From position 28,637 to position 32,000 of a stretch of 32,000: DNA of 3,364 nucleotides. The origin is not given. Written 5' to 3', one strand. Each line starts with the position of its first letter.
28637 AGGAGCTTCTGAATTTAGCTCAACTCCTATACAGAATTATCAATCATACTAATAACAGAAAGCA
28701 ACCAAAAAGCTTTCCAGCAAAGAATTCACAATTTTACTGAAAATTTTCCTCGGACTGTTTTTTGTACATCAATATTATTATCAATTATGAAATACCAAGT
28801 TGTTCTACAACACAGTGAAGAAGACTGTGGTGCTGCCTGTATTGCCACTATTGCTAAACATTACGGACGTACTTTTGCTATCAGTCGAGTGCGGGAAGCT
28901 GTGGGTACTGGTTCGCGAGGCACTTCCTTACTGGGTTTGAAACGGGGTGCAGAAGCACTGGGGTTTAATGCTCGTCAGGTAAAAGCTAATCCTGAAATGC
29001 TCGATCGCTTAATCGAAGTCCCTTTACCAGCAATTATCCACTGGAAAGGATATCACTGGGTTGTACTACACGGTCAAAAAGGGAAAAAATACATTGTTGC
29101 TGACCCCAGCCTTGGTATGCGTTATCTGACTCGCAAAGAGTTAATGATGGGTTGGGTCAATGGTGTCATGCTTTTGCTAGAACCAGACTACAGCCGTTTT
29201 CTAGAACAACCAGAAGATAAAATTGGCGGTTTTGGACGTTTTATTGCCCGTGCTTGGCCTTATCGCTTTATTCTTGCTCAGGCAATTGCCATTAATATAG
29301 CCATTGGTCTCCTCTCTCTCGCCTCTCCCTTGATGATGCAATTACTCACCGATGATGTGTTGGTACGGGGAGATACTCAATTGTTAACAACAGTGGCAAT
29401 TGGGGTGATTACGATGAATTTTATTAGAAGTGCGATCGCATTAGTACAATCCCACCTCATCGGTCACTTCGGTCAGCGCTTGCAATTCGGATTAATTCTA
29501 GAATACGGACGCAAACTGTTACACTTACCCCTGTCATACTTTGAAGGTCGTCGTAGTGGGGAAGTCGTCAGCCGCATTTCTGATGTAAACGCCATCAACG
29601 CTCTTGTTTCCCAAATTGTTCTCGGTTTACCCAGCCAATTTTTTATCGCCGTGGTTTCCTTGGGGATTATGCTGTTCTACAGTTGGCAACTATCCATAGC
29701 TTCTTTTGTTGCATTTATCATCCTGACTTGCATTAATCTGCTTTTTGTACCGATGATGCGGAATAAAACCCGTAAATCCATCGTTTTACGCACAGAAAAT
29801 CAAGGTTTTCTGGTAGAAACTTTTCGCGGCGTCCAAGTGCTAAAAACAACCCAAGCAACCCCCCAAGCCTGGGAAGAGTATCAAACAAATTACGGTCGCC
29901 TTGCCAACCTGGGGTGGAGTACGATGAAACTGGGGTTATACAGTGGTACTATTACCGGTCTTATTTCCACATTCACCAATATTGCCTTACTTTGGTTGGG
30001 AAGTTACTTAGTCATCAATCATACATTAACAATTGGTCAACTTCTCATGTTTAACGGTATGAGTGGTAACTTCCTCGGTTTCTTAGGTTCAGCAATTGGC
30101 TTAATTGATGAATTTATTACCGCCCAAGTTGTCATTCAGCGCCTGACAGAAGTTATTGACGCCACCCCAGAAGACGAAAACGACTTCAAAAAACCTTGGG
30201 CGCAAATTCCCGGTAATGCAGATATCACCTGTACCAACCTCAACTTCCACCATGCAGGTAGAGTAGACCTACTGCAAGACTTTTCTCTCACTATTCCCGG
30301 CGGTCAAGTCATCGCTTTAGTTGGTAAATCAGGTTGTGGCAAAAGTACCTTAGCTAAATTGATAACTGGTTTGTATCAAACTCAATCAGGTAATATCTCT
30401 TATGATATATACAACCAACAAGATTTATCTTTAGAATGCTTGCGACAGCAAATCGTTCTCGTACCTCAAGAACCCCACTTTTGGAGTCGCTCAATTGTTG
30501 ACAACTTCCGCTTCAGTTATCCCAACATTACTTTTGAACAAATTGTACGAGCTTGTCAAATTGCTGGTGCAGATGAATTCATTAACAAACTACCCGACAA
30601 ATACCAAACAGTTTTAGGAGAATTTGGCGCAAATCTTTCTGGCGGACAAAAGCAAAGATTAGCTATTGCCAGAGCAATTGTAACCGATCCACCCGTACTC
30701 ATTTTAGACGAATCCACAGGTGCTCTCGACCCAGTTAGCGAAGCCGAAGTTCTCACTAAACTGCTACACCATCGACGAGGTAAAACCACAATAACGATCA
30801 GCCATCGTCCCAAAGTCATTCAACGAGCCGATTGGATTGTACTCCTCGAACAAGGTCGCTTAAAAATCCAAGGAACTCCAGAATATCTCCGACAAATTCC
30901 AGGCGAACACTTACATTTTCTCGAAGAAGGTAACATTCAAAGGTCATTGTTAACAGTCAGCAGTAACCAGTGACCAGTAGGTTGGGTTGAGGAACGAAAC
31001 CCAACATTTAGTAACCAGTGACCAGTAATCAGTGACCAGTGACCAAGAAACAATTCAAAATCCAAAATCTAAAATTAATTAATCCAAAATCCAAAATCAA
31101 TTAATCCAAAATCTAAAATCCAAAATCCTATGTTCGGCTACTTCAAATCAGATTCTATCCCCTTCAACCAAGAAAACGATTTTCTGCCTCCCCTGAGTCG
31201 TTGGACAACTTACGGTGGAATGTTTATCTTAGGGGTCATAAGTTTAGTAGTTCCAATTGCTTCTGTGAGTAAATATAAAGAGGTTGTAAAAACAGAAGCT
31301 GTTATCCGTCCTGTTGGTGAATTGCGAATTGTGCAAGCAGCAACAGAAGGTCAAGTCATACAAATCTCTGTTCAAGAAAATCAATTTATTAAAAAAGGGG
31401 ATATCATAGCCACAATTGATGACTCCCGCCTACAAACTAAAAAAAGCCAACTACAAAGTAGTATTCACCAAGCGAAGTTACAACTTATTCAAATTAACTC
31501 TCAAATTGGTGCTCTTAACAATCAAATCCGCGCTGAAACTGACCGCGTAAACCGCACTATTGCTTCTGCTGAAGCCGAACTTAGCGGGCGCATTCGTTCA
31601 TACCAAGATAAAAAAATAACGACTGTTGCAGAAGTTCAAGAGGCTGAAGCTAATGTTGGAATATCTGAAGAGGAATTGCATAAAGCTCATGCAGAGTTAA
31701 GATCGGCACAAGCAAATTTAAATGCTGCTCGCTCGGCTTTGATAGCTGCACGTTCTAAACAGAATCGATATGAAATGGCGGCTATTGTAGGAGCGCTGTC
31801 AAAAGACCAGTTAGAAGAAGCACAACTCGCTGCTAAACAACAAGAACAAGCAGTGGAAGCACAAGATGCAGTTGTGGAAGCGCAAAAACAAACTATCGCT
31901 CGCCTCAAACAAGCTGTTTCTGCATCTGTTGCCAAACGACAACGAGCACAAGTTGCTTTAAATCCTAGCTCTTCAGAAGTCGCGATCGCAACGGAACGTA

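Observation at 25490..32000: Candidate export system: STAND-like HTH-ATPase divergent from duplicated GG-leader cargo genes, a C39-ABC exporter and HlyD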

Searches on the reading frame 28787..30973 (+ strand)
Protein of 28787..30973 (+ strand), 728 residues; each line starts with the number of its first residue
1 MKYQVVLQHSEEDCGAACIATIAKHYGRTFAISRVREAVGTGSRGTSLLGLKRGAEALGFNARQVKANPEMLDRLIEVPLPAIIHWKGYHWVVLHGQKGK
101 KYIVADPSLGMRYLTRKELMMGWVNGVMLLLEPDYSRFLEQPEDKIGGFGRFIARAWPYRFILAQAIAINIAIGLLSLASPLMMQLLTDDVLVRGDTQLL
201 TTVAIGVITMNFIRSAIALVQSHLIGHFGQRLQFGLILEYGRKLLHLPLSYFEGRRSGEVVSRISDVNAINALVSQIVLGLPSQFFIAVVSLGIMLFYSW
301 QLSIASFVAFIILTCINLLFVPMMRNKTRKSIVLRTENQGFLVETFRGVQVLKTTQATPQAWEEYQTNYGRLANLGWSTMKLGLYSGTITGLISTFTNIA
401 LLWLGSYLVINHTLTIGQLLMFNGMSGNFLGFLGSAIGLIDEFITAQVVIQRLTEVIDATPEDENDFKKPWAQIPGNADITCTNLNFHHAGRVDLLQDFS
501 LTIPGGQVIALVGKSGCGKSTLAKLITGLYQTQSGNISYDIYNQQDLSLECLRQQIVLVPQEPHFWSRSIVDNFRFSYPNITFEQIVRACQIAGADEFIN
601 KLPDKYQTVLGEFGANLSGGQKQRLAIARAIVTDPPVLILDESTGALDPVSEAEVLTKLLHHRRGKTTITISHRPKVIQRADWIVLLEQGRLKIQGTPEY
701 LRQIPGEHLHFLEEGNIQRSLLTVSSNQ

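Call 3: search_protein_families(library=pfam, proteins=[window:28787-30973:+], max_evalue=0.1)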
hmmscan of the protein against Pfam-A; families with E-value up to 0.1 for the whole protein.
window:28787-30973:+ (728 aa): 17 families
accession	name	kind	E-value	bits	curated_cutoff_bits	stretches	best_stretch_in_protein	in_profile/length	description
PF00664.28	ABC_membrane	-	2.9e-36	126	28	1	167-427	5-268/274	ABC transporter transmembrane region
PF03412.21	Peptidase_C39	-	7.2e-35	120.2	22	1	2-134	1-131/133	Peptidase C39 family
PF00005.33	ABC_tran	-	2.6e-33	116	25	1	496-644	1-136/137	ABC transporter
PF02463.25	SMC_N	-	2.1e-05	24.5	40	1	616-687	136-211/220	RecF/RecN/SMC N terminal domain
PF13401.12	AAA_22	-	0.00027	21.7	27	1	506-556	5-54/130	AAA domain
PF03193.22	RsgA_GTPase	-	0.00066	20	30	1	503-539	104-139/174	RsgA GTPase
PF09818.15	ABC_ATPase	-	0.00076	19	23.2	1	595-664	137-205/283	P-loop domain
PF00931.28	NB-ARC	-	0.0046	16.7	23.5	1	505-544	17-54/248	NB-ARC domain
PF02592.20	Vut_1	-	0.0059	17.4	27.2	1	267-335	36-102/152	Putative vitamin uptake transporter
PF07728.20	AAA_5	-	0.021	15.3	22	1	511-559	4-49/139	AAA domain (dynein-related subfamily)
PF24883.2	NPHP3_N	-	0.023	15.3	24.8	1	507-546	23-62/164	Nephrocystin 3, N-terminal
PF13481.12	AAA_25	-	0.032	14.3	27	1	502-523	29-50/195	AAA domain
PF05729.18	NACHT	-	0.057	13.7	26.7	0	508-527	2-21/167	NACHT domain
PF13238.12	AAA_18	-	0.061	14.2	29.4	0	509-548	1-38/128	AAA domain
PF00485.24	PRK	-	0.077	13.2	22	0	508-531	1-24/196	Phosphoribulokinase / Uridine kinase family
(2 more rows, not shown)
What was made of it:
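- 28787..30973 (+): Peptidase-containing ABC transporter (PCAT), 728 aa. It has a C39 domain with Cys14/His90/Asp106, a six-helix exporter domain, and an ATPase domain with Walker A 513, signature LSGGQ 617 and Walker B 639. Pfam (call 3).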

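Call 11: search_protein_families(library=ncbifam, proteins=[window:28787-30973:+], max_evalue=0.01)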
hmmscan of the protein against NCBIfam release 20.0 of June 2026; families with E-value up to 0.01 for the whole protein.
window:28787-30973:+ (728 aa): 191 families (the best 25 are shown)
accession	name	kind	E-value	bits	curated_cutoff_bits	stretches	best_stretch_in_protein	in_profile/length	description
TIGR01846.1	type_I_sec_HlyB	subfamily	6.1e-128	428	725.55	1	17-703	3-680/694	type I secretion system permease/ATPase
TIGR03796.1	NHLM_micro_ABC1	equivalog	2.4e-125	419.4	853.3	1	5-709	4-706/710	NHLP family bacteriocin export ABC transporter peptidase/permease/ATPase subunit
TIGR01193.1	bacteriocin_ABC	subfamily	6e-120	401.9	523.85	1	9-700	2-694/708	peptide cleavage/export ABC transporter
TIGR03375.1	type_I_sec_LssB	subfamily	1.6e-98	330.8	693.1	1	17-699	5-686/696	type I secretion system permease/ATPase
TIGR03797.1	NHLM_micro_ABC2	equivalog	2.6e-93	313.7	709.4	1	163-708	138-678/686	NHLP bacteriocin export ABC transporter permease/ATPase subunit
TIGR02204.1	MsbA_rel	hypoth_equivalog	1.8e-86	291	780.4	1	158-701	15-561/576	ABC transporter, permease/ATP-binding protein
TIGR02203.1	MsbA_lipidA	equivalog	1.9e-86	290.8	602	1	149-701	2-555/572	lipid A export permease/ATP-binding protein MsbA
NF010178.0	PRK13657.1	equivalog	4.3e-79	266.5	733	1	165-716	23-571/588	glucan ABC transporter ATP-binding protein/ permease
NF045513.1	HepA_fam_ABC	equivalog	3.3e-78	263.6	725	1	200-706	94-600/610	heterocyst formation ABC transporter subunit HepA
TIGR00958.1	3a01208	subfamily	8.4e-77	259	874.6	1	179-704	179-703/711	antigen peptide transporter 2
NF008381.0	PRK11176.1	equivalog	5.8e-76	256.1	867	1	156-701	20-565/582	lipid A ABC transporter ATP-binding protein/permease MsbA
NF052233.1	CphA_assoc_ABC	equivalog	2.2e-72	244.6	880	1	154-709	177-737/766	cyanophycin metabolism-associated ABC transporter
TIGR01842.1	type_I_sec_PrtD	subfamily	2.6e-70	237.5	510.15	1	163-699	8-538/544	type I secretion system permease/ATPase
NF045998.1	cleave_ABC_plasm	equivalog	7e-65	219.5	500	1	8-679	2-665/673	Mbov_0121 family peptidase domain-containing ABC transporter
NF008364.0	PRK11160.1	equivalog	9.2e-63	212.7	630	1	242-709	101-569/575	heme ABC transporter ATP-binding protein/permease CydC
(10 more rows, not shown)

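Call 51: search_solved_structures(query=window:28787-30973:+, max_evalue=1e-30, show_alignments=1)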
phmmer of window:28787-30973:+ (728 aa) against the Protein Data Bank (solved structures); distinct sequences matched with E-value up to 1e-30: 257 (the best 60 are shown).
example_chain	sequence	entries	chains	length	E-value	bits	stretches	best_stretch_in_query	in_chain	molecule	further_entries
6ujp_A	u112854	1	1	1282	5.8e-116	391.8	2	217-705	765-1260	ATP-dependent translocase ABCB1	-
4ksb_A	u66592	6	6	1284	6.7e-116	391.5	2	217-706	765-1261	Multidrug resistance protein 1A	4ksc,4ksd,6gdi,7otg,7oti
3g60_A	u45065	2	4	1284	6.7e-116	391.5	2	217-706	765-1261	Multidrug resistance protein 1a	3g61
4q9h_A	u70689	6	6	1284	7.4e-116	391.4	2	217-706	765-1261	Multidrug resistance protein 1A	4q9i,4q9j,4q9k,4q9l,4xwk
4lsg_A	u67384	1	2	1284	7.7e-116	391.3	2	217-706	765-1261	Multidrug resistance protein 1A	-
3g5u_A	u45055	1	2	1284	7.7e-116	391.3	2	217-706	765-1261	Multidrug resistance protein 1a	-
6ujt_A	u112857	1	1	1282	8.2e-116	391.3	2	217-705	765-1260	ATP-dependent translocase ABCB1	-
5kpi_A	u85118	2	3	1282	8.9e-116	391.1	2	217-705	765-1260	Multidrug resistance protein 1A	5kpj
6q81_A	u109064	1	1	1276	9.2e-116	391.1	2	217-704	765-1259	P-glycoprotein (ABCB1)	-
6ujw_A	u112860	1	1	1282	9.3e-116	391.1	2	217-705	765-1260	ATP-dependent translocase ABCB1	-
4m2s_A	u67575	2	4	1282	9.8e-116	391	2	217-705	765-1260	Multidrug resistance protein 1A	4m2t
6ujs_A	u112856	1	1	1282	1.1e-115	390.9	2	212-705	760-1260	ATP-dependent translocase ABCB1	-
6ujr_A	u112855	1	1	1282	1.1e-115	390.9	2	210-705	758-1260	ATP-dependent translocase ABCB1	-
4m1m_A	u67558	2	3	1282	1.1e-115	390.8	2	217-705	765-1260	Multidrug resistance protein 1A | ATP-dependent translocase ABCB1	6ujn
5ko2_A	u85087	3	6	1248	6.4e-115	388.3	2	217-705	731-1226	Multidrug resistance protein 1A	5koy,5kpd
4ry2_A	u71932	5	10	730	9.4e-103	348.1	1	2-703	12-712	ABC-type bacteriocin transporter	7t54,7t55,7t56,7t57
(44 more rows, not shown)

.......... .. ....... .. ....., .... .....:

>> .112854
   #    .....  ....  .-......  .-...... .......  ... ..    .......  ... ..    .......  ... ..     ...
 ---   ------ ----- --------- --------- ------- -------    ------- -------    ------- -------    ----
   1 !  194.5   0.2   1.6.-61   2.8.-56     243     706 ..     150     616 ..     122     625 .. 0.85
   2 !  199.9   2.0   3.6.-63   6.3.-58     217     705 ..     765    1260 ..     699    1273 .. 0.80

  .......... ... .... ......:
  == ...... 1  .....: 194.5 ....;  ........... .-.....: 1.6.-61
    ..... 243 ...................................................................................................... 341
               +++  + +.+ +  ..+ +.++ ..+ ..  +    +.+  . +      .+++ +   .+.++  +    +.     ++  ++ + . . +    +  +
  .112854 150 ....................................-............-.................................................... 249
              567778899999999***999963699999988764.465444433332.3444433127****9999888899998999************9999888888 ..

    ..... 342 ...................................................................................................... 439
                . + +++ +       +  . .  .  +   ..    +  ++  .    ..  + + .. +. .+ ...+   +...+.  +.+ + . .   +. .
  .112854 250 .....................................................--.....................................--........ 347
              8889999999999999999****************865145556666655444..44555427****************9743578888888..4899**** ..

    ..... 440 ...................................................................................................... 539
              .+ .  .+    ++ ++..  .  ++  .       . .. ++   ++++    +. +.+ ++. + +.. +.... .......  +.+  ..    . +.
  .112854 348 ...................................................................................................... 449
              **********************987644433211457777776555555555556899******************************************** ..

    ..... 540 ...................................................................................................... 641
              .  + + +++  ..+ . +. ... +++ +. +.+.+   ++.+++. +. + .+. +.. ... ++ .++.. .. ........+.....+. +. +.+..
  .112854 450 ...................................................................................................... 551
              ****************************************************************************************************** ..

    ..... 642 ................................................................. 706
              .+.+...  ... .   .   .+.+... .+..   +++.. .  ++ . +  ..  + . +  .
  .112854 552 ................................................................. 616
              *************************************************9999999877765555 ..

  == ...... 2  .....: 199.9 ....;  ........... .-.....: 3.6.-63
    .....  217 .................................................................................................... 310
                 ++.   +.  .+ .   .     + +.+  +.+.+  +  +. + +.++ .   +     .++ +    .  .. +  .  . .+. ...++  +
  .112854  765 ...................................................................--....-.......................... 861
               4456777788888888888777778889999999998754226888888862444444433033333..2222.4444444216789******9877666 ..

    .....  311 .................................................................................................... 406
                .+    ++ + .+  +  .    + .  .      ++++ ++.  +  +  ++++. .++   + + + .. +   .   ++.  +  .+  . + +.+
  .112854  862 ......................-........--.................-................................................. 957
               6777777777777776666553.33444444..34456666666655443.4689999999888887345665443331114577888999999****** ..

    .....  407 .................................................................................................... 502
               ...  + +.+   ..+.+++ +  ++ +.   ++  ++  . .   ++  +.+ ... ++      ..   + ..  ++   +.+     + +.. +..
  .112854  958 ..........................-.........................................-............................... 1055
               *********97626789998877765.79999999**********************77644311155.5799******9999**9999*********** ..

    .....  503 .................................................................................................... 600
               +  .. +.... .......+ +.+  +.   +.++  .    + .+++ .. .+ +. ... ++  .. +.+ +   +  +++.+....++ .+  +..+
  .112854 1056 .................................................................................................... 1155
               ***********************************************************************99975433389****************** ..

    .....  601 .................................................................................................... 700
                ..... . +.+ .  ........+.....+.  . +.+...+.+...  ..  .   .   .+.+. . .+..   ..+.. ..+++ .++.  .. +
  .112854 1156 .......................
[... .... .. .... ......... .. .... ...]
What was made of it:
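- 28787..30973 (+): Full-length match to PCAT1 4ry2 (E=9e-103) and ComA (call 51).
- On Peptidase-containing ABC transporter (PCAT / C39-ABC exporter): Residues 2-703 align to PCAT1 12-712 (call 51).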

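Call 67: find_encoding_contigs(protein=window:28787-30973:+, flank=10000, max_places=1)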
Protein window:28787-30973:+ (728 aa): no gene with exactly this product is on record in the collection.

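Call 94: search_protein_families(library=padloc, proteins=[window:28787-30973:+], max_evalue=0.001)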
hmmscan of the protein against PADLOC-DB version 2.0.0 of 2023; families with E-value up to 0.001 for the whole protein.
window:28787-30973:+ (728 aa): 2 families
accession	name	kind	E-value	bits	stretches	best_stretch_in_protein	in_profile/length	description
PDLC04135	mad3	-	3e-33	113.9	2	614-708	261-363/374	mads_3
PDLC04140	mad8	-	1.2e-06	26.3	1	491-679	12-238/314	mads_8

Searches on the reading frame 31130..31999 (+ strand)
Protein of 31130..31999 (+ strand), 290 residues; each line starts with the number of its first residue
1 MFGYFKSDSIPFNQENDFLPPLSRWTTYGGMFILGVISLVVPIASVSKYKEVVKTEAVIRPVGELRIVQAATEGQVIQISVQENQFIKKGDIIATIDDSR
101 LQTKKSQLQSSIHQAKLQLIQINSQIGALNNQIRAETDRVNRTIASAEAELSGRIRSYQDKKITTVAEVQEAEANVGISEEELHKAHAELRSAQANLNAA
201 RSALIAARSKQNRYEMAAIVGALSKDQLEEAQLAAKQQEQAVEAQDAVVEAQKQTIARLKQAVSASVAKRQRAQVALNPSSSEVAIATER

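Call 11: search_protein_families(library=ncbifam, proteins=[window:31130-31999:+], max_evalue=0.01)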
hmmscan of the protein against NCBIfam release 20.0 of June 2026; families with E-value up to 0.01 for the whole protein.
seq(290 aa): 12 families
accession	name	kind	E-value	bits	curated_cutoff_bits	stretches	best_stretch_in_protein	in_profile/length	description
TIGR01843.1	type_I_hlyD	subfamily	1.1e-11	44.3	208.65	1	30-284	8-261/422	HlyD family type I secretion periplasmic adaptor subunit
TIGR00998.1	8a0101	subfamily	2.1e-09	36.8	390.8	1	33-270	11-218/334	EmrA/EmrK family multidrug efflux transporter periplasmic adaptor subunit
TIGR01730.1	RND_mfp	subfamily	2.7e-08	33.2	94.9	1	57-120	19-81/322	efflux RND transporter periplasmic adaptor subunit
TIGR03794.1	NHLM_micro_HlyD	equivalog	1.1e-07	31.2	156.2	1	52-263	45-250/421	NHLP bacteriocin system secretion protein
TIGR01000.1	bacteriocin_acc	subfamily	6.6e-05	22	258.85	1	44-266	39-256/457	bacteriocin secretion accessory protein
NF007785.0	PRK10476.1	equivalog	7.6e-05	21.7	376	1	68-209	51-180/347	multidrug transporter subunit MdtN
TIGR02971.1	heterocyst_DevB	subfamily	0.00019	21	129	1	59-201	7-155/327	ABC exporter membrane fusion protein, DevB family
NF000272.2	OqxA_adapt_sub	exception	0.00036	19.6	835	0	71-125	73-127/391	multidrug efflux RND transporter periplasmic adaptor subunit OqxA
NF008589.1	PRK11556.1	equivalog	0.00055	19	391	1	68-120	87-139/392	MdtA/MuxA family multidrug efflux RND transporter periplasmic adaptor subunit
TIGR02168.1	SMC_prok_B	equivalog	0.0011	16.8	567.35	1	99-281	228-895/1181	chromosome segregation protein SMC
NF004547.1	PRK05889.1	equivalog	0.0031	17.6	75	1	68-97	42-71/71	biotin/lipoyl-binding carrier protein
NF045904.1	RND-peri-MexE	equivalog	0.0067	15.3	714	1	69-145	67-137/390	multidrug efflux RND transporter periplasmic adaptor subunit MexE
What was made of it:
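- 31130..32000 (+): HlyD-family periplasmic adaptor, N-terminal 290 aa. The gene continues beyond the window. TIGR01843 type_I_hlyD E=1e-11 (call 11).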
